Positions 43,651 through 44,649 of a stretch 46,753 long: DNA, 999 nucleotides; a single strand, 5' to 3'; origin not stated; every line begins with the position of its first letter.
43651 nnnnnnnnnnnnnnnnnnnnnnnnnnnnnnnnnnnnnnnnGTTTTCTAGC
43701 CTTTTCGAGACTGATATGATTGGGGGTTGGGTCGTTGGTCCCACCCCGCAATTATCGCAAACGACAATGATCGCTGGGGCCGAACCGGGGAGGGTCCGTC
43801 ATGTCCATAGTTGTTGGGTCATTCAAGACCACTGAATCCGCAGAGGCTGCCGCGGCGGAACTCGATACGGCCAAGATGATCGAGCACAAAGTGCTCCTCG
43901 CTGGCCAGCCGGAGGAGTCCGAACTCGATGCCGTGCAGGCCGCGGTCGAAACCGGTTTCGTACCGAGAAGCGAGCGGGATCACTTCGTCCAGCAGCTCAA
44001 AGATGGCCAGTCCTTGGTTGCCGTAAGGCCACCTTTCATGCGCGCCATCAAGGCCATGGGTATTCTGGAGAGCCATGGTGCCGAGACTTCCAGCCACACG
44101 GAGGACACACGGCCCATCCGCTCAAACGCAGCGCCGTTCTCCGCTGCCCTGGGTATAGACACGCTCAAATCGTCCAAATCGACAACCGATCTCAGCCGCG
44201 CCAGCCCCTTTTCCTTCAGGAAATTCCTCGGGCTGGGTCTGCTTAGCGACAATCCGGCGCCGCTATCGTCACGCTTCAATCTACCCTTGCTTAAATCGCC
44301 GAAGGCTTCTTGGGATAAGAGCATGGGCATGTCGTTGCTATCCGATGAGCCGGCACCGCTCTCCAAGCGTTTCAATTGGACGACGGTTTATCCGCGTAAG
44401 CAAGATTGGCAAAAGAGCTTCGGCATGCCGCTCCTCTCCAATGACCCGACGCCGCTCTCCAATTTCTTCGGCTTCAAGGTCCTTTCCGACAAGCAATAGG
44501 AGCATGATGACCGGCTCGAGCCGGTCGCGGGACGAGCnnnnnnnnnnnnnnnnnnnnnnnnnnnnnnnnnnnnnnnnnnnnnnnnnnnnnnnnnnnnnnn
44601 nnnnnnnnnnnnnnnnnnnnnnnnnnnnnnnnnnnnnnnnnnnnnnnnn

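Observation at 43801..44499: Uncharacterised 232-aa tandem-repeat protein between pucA and pucC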

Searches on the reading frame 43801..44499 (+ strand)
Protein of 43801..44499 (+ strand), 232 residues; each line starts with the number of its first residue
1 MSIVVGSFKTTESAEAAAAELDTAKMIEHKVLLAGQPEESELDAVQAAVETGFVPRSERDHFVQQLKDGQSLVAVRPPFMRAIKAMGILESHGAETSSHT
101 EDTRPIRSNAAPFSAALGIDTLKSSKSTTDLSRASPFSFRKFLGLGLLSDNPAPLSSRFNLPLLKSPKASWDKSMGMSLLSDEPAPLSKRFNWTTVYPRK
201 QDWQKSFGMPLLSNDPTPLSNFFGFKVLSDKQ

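Call 3: search_protein_families(library=pfam, proteins=[window:43801-44499:+], max_evalue=1)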
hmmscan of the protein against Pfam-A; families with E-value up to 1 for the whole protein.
window:43801-44499:+ (232 aa): 0 families

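Call 4: search_protein_families(library=ncbifam, proteins=[window:43801-44499:+], max_evalue=1)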
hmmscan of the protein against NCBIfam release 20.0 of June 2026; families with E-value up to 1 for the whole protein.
window:43801-44499:+ (232 aa): 0 families

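Call 5: find_homologous_proteins(query=window:43801-44499:+, max_evalue=0.001)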
Query window:43801-44499:+ (232 aa): 144 proteins with E <= 0.001 among 1838 candidates; the best 120 are listed.
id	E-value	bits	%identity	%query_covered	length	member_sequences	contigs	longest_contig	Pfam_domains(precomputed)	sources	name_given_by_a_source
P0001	2.5e-146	503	100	100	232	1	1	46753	-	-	-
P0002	2.4e-40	157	40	87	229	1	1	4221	-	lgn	-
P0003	6.8e-40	155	43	97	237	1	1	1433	-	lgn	-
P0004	6.6e-39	152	42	90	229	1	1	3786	-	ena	-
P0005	8.7e-38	148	41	100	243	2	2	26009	-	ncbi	-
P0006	6.2e-34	136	39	97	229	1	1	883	-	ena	-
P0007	5.6e-33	133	41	85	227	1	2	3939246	-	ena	-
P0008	1.5e-31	128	39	100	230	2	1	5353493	-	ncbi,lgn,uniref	ncbi:hypothetical protein [Salinarimonas sp.]|uniref:hypothetical protein n=1 Tax=Salinarimonas sp. 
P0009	1.2e-30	125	37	98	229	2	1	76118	-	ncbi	-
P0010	4.2e-30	123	36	81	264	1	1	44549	-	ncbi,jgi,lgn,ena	jgi:hypothetical protein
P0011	4.3e-30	123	44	74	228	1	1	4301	-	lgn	-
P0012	1.6e-29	121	41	84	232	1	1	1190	-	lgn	-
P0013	6.5e-29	119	38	100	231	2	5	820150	-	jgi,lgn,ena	jgi:hypothetical protein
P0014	2.0e-28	118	37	98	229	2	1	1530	-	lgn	-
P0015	1.4e-27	115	33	83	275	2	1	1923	-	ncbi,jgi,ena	jgi:hypothetical protein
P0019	4.0e-25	107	36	100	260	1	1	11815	-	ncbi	ncbi:MAG: hypothetical protein AAGG11_19480 [Pseudomonadota bacterium]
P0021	7.0e-24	103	33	84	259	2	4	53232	-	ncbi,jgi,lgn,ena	-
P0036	9.2e-21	93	31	91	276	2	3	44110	-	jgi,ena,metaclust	metaclust:\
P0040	2.4e-20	91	31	95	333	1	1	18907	-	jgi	jgi:hypothetical protein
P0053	2.7e-17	81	29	97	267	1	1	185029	-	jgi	jgi:hypothetical protein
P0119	1.5e-8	53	31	71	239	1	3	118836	-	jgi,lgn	jgi:hypothetical protein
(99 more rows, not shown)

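Call 12: find_encoding_contigs(protein=P0008, flank=8000, max_places=2)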
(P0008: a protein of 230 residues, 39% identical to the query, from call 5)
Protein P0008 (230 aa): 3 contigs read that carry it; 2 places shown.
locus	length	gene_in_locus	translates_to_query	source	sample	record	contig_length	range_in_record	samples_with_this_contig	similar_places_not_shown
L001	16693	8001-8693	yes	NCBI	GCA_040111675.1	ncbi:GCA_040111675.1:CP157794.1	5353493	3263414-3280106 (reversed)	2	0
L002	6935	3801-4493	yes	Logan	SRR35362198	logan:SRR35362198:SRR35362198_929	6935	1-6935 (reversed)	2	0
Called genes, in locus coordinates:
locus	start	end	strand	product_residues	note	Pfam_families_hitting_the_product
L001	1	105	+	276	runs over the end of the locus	PF01183:Glyco_hydro_25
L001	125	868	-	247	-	PF00106:adh_short, PF08659:KR, PF13561:adh_short_C2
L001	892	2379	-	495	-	PF13230:GATase_4 (weak), PF13522:GATase_6, PF13537:GATase_7, PF00156:Pribosyltran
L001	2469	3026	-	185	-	PF02674:Colicin_V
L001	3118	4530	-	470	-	PF18073:Zn_ribbon_LapB, PF25199:nSTAND_NTPase5 (faint), PF03796:DnaB_C (faint), PF06745:ATPase, PF13481:AAA_25, PF13191:AAA_16 (faint), PF13541:ChlI (weak)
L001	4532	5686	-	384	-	PF01168:Ala_racemase_N, PF00842:Ala_racemase_C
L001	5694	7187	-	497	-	PF00772:DnaB, PF03796:DnaB_C, PF13481:AAA_25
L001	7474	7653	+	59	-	PF00556:LHC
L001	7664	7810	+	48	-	PF00556:LHC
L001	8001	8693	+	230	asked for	-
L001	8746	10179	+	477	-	PF07690:MFS_1, PF03209:PUCC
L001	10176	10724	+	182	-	PF01327:Pep_deformylase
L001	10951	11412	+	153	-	PF00572:Ribosomal_L13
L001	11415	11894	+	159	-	PF00380:Ribosomal_S9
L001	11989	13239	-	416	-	PF01292:Ni_hydr_CYTB, PF04264:YceI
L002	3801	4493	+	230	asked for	-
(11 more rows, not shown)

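Call 13: find_encoding_contigs(protein=P0007, flank=8000, max_places=2)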
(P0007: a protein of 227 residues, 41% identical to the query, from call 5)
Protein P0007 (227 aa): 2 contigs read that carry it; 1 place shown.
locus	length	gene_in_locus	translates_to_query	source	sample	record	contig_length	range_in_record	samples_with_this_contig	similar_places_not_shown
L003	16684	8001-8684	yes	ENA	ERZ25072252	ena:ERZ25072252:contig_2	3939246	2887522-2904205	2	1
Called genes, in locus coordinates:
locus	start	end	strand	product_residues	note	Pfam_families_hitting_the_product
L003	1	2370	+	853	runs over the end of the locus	PF01804:Penicil_amidase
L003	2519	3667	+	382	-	PF02746:MR_MLE_N, PF13378:MR_MLE_C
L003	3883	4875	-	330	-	PF13401:AAA_22 (faint), PF00004:AAA, PF17866:AAA_lid_6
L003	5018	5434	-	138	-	PF00101:RuBisCO_small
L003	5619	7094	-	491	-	PF02788:RuBisCO_large_N, PF00016:RuBisCO_large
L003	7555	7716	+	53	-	PF00556:LHC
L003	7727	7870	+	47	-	PF00556:LHC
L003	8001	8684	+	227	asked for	-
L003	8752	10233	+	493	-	PF07690:MFS_1, PF03209:PUCC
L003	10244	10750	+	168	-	PF01327:Pep_deformylase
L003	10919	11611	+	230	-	PF01126:Heme_oxygenase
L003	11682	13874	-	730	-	PF08446:PAS_2, PF08448:PAS_4 (faint), PF01590:GAF, PF00360:PHY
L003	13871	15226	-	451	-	PF00989:PAS (faint), PF08448:PAS_4 (faint), PF13426:PAS_9 (faint), PF13188:PAS_8 (weak), PF02954:HTH_8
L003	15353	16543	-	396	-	PF00890:FAD_binding_2 (weak), PF01134:GIDA (faint), PF01266:DAO, PF01494:FAD_binding_3, PF01946:Thi4 (weak), PF07992:Pyr_redox_2, PF12831:FAD_oxidored (weak), PF13450:NAD_binding_8 (weak), +2 more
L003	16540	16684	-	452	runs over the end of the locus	PF07690:MFS_1, PF03209:PUCC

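Call 14: find_encoding_contigs(protein=P0053, flank=8000, max_places=2)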
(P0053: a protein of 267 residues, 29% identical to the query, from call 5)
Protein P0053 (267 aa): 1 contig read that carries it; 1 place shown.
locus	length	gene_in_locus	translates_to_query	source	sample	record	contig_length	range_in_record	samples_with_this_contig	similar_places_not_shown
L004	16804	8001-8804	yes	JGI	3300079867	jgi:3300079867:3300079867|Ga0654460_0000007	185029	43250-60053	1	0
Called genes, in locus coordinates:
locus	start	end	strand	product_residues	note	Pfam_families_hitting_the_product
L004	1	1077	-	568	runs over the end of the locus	PF02776:TPP_enzyme_N, PF00205:TPP_enzyme_M, PF02775:TPP_enzyme_C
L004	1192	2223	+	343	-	PF00296:Bac_luciferase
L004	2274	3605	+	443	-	PF00296:Bac_luciferase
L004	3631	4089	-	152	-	PF13527:Acetyltransf_9 (weak), PF00583:Acetyltransf_1, PF13673:Acetyltransf_10, PF13508:Acetyltransf_7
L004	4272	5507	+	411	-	PF00070:Pyr_redox (faint), PF07992:Pyr_redox_2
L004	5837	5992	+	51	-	PF00556:LHC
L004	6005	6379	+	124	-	PF00556:LHC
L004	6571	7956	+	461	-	PF03209:PUCC, PF07690:MFS_1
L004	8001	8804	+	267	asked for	-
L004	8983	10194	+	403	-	PF02515:CoA_transf_3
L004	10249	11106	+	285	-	PF10609:ParA, PF00142:Fer4_NifH (faint), PF01656:CbiA, PF06564:CBP_BcsQ (weak), PF09140:MipZ (weak), PF13614:AAA_31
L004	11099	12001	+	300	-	PF02195:ParB_N, PF17762:HTH_ParB, PF23552:ParB_C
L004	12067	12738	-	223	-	PF00005:ABC_tran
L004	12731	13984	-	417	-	PF12704:MacB_PCD, PF02687:FtsX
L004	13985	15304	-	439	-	PF00587:tRNA-synt_2b, PF03129:HGTP_anticodon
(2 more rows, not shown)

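Call 18: find_encoding_contigs(protein=P0119, flank=8000, max_places=2)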
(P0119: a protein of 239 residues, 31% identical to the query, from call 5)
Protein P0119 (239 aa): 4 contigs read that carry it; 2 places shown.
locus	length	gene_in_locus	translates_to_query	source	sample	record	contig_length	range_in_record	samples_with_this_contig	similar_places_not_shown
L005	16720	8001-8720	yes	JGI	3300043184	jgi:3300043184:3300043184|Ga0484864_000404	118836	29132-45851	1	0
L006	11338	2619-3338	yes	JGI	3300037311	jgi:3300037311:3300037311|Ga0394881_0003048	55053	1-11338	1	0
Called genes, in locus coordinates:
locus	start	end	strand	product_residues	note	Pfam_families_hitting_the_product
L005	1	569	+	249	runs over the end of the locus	PF00596:Aldolase_II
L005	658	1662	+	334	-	-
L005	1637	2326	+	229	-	PF01351:RNase_HII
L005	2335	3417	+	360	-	PF01555:N6_N4_Mtase, PF18755:RAMA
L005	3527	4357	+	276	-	PF09828:ChrB_C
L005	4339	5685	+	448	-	PF02417:Chromate_transp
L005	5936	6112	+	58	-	PF00556:LHC (weak)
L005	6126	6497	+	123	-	PF00556:LHC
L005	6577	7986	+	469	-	PF07690:MFS_1, PF03092:BT1 (weak), PF03209:PUCC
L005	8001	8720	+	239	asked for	-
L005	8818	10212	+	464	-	PF01554:MatE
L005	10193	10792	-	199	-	-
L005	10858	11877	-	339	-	PF00730:HhH-GPD, PF14815:NUDIX_4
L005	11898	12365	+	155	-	PF05258:DciA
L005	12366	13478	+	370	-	PF00724:Oxidored_FMN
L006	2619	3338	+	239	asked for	-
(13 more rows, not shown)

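Call 19: find_encoding_contigs(protein=P0036, flank=8000, max_places=2)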
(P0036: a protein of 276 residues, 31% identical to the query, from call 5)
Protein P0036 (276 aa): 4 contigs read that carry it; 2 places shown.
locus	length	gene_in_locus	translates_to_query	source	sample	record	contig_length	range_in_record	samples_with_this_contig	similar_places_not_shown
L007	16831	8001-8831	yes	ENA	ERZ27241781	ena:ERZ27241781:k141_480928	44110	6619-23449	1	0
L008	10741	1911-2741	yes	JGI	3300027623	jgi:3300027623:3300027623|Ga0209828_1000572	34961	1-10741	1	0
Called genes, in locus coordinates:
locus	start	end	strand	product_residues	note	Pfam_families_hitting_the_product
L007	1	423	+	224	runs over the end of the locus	-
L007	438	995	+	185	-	PF07883:Cupin_2 (weak)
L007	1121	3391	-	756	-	PF08487:VIT, PF00092:VWA, PF05762:VWA_CoxE (weak), PF13519:VWA_2, PF13768:VWA_3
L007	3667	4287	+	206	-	PF00440:TetR_N, PF13977:TetR_C_6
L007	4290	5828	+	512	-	PF06253:MTTB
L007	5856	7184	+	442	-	PF00557:Peptidase_M24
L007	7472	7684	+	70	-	PF00556:LHC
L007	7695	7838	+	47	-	PF00556:LHC (weak)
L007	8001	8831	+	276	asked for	-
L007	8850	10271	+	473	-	PF03209:PUCC, PF07690:MFS_1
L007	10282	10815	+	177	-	PF01327:Pep_deformylase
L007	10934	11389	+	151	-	PF04143:Sulf_transp (faint)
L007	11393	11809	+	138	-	PF20398:DUF6691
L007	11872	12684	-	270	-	PF04199:Cyclase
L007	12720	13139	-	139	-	PF02627:CMD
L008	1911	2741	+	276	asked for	-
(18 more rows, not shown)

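Call 22: search_dna_similar(query=window:43801-44499:+, collection=plasmids, mode=protein, max_evalue=0.001, max_rows=30)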
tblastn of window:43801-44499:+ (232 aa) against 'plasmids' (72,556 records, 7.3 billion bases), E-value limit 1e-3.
No match.
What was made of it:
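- Tried and rejected: tblastn of the ORF against the plasmid collection found nothing (call 22).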

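Call 32: find_encoding_contigs(protein=P0010, flank=8000, max_places=2)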
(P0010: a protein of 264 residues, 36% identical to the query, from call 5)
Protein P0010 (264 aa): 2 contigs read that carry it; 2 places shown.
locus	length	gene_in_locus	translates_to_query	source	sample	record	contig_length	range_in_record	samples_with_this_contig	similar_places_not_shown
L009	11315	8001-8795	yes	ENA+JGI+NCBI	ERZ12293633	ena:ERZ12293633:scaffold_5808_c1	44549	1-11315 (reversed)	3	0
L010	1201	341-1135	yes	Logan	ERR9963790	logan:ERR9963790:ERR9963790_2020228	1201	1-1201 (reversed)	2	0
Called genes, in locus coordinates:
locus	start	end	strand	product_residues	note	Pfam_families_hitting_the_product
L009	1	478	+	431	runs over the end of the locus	PF00654:Voltage_CLC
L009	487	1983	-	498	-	PF00982:Glyco_transf_20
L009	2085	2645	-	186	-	PF01243:PNPOx_N, PF16242:Pyrid_ox_like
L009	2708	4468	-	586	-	PF05227:CHASE3, PF08448:PAS_4, PF07536:HWE_HK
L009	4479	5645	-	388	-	PF04055:Radical_SAM, PF06969:HemN_C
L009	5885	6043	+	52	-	PF00556:LHC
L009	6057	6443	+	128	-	PF00556:LHC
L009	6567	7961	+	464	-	PF07690:MFS_1, PF03209:PUCC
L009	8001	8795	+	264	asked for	-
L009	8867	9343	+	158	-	PF04073:tRNA_edit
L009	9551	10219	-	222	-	PF04366:Ysc84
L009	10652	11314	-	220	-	?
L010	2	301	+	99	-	?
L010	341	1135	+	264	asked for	-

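Call 33: find_encoding_contigs(protein=P0040, flank=8000, max_places=2)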
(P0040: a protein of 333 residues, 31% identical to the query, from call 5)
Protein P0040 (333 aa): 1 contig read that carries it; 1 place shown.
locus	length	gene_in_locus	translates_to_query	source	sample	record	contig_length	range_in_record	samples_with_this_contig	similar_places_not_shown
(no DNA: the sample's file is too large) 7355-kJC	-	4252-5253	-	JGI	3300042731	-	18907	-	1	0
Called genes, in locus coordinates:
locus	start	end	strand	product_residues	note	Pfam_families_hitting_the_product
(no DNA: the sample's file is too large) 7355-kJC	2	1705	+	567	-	?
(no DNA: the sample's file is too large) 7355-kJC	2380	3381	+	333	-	-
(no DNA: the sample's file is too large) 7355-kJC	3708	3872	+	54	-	PF00556:LHC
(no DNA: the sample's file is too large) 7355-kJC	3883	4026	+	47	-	PF00556:LHC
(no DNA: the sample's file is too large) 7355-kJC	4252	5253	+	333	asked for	-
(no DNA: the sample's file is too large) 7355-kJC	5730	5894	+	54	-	PF00556:LHC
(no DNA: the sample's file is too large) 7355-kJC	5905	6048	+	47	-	PF00556:LHC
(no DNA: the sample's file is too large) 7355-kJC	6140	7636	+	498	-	PF07690:MFS_1, PF03209:PUCC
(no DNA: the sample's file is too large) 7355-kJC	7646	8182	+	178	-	PF01327:Pep_deformylase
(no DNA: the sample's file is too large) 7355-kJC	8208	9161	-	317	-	PF00034:Cytochrom_C (weak), PF13442:Cytochrome_CBB3 (weak)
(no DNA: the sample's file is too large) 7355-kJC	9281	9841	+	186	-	-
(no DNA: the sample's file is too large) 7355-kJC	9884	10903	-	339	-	-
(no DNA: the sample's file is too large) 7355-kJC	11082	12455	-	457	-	PF12899:Glyco_hydro_100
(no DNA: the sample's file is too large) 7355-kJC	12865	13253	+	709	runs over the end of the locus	PF00862:GT-B_Sucrose_synth, PF13439:Glyco_transf_4, PF13579:Glyco_trans_4_4, PF20706:GT4-conflict (faint), PF00534:Glycos_transf_1, PF13692:Glyco_trans_1_4, PF05116:S6PP, PF08282:Hydrolase_3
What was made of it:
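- On PucD-PucE (R. capsulatus LH2 gamma chain) family: All 7 homologue look-ups (calls 12-14, 18, 19, 32, 33).
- All 7 homologues looked up lie in puc operons, including the weakest hit I chose to look up, at E 1.5e-8 (calls 12, 13, 14, 18, 19, 32, 33). In one contig a copy follows a pucBA pair in the arrangement pucBA-X-pucBA-pucC-def (call 33). In one contig a copy of the gene follows a pucBA pair in a locus that has two pucBA pairs (call 33).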

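Call 38: predict_structure(alignment_id=A3)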
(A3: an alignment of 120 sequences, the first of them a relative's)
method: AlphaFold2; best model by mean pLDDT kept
length: 232 residues; sequences in the alignment: 120
mean_pLDDT: 78.1   pTM: 0.50
mean pLDDT of the five models: 78.1, 78.1, 77.3, 76.3, 75.8
residues with pLDDT >= 90: 86; 70-90: 74; 50-70: 61; < 50: 11
segments of 3 or more residues with pLDDT < 50: none
pLDDT, mean of each block of 10 residues (from residue 1): 93 97 95 88 93 92 95 95 96 84 54 73 54 50 62 81 72 72 70 64 69 75 79 48
secondary structure, 60 per line:
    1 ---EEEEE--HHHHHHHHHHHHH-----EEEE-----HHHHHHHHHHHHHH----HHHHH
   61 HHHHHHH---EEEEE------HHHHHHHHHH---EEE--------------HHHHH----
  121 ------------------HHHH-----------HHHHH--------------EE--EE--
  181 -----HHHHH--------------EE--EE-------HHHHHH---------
elements in order: E4-8 H11-23 E29-32 H38-51 H56-67 E71-75 H82-91 E95-97 H112-116 H139-142 H154-158 H186-190 H218-223
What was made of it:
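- On PucD-PucE (R. capsulatus LH2 gamma chain) family: AlphaFold2 shows no long helix in the C-terminal half (call 38).
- Checked: AlphaFold2 models residues 1-97 as a confident alpha/beta domain with pLDDT above 90 (call 38).
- AlphaFold2 gives a confident N-terminal domain and a mostly coil repeat region (call 38).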

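Call 40: search_protein_representatives(alignment_id=A1)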
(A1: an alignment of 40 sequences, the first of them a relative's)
Query: 40 sequences, 246 profile positions. Proteins with E-value up to 0.001 (for the whole library): 4801; up to 1e-10: 1073; up to 1e-30: 576. The best 150 are listed.
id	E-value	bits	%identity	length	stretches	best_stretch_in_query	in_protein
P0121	1.2e-89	316.2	-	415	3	2-232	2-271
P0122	1.6e-89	315.8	-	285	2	1-231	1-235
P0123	2.0e-89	315.4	-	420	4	1-127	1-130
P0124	1.0e-87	309.9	-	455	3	1-229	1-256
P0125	3.1e-86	305.0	-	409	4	1-226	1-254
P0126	3.4e-86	304.9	-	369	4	1-229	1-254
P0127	1.5e-81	289.7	-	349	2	3-233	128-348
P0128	4.5e-80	284.8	-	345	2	2-234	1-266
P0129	4.9e-79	281.4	-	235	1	2-236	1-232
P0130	3.8e-78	278.5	-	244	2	1-225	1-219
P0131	4.2e-78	278.4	-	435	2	4-239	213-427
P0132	8.9e-78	277.3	-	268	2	1-232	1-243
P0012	9.0e-78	277.3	-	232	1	2-235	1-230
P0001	1.4e-77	276.7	-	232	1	2-234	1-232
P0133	8.9e-75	267.5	-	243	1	2-233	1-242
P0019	6.0e-74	264.8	-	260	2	2-184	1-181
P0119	1.2e-65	237.6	-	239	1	1-234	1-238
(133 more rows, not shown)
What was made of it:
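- Checked: This is far more than chance: there are 144 word-index homologues and 576 representative clusters at E<=1e-30 (calls 5, 40).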

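Call 41: fold_search(model_id=the predicted structure, library=pdb)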
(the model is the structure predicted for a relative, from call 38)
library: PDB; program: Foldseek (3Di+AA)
matches with E <= 10: 807; with E <= 0.001: 0
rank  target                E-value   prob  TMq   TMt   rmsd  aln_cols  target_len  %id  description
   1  4rwx_C                8.3e-02  0.99  0.23  0.64   2.5        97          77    9  Crystal Structure of L. monocytogenes PstA (released 2014-12-17)
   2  9fqz_Lq               8.9e-02  0.85  0.25  0.28   4.7        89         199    7  CRYO-EM STRUCTURE OF HCT15 POLYSOMES BOUND TO EEF2, EBP1, AND SERBP1 (released 2026-01-14)
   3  4rww_B                1.0e-01  0.99  0.23  0.48   4.0        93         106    9  Crystal Structure of L. monocytogenes PstA in complex with cyclic-di-AMP (released 2014-12-17)
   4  8xsx_Ls               1.0e-01  0.85  0.25  0.28   4.7        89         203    7  Cryo-EM structure of the human 80S ribosome with Tigecycline, E-tRNA, SERBP1 and eEF2 (released 2024-07-10)
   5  4c3m_B                1.1e-01  0.98  0.23  0.55   3.9        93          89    8  Structure of wildtype PII from S. elongatus at medium resolution (released 2014-02-12)
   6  4c3m_A                1.1e-01  0.98  0.23  0.54   3.9        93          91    8  Structure of wildtype PII from S. elongatus at medium resolution (released 2014-02-12)
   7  5caa_A                1.1e-01  0.28  0.17  0.24   7.2        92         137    9  Structure of Leishmania nucleoside diphosphate kinase mutant P100S/del5-Cterm (released 2015-10-14)
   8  5d8h_B                1.3e-01  0.51  0.21  0.23   5.7        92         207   12  CRYSTAL STRUCTURE OF THE BASE OF THE RIBOSOMAL P STALK FROM METHANOCOCCUS JANNASCHII WITH ANTIBIOTIC THIOSTREPTON (released 2016-08-24)
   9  9i2d_Ls               1.5e-01  0.77  0.25  0.27   4.7        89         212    7  NMT1-NAC bound human RNC with 10 amino acid ARF1-linker (released 2026-02-04)
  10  6k3h_B                1.5e-01  0.38  0.17  0.25   7.0        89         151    9  Crystallographic Analysis of Nucleoside Diphosphate Kinase (NDK) from Aspergillus Flavus (released 2019-07-03)
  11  9gy4_s                1.6e-01  0.60  0.24  0.27   5.0        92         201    9  60S ribosomal subunit in complex with E3-UFM1 ligase and RQC machinery components NEMF and LTN1 (Composite map) (released 2025-05-14)
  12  4rwx_B                1.8e-01  0.97  0.22  0.55   2.6        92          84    6  Crystal Structure of L. monocytogenes PstA (released 2014-12-17)
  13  2xg8_C                1.8e-01  0.77  0.22  0.44  10.0       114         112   10  Structural basis of gene regulation by protein PII: The crystal complex of PII and PipX from Synechococcus elongatus P (released 2010-08-18)
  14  5cab_A                1.8e-01  0.33  0.18  0.26   6.8        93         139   11  Structure of Leishmania nucleoside diphostate kinase mutant Del5-Cterm (released 2015-10-14)
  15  9fqr_HX               1.8e-01  0.20  0.22  0.24  18.9       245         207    7  96-nm repeat of axonemal doublet microtubules from bovine sperm (released 2025-03-26)
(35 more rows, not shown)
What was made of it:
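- On PII-like / ferredoxin-like signalling fold: The best Foldseek PDB matches are PstA 4rwx and GlnB/GlnK, with E 0.08-0.3 and target-normalised TM-scores of 0.45-0.64 (call 41).
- Weak fold matches to PII/PstA signalling proteins, E about 0.08 (call 41).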
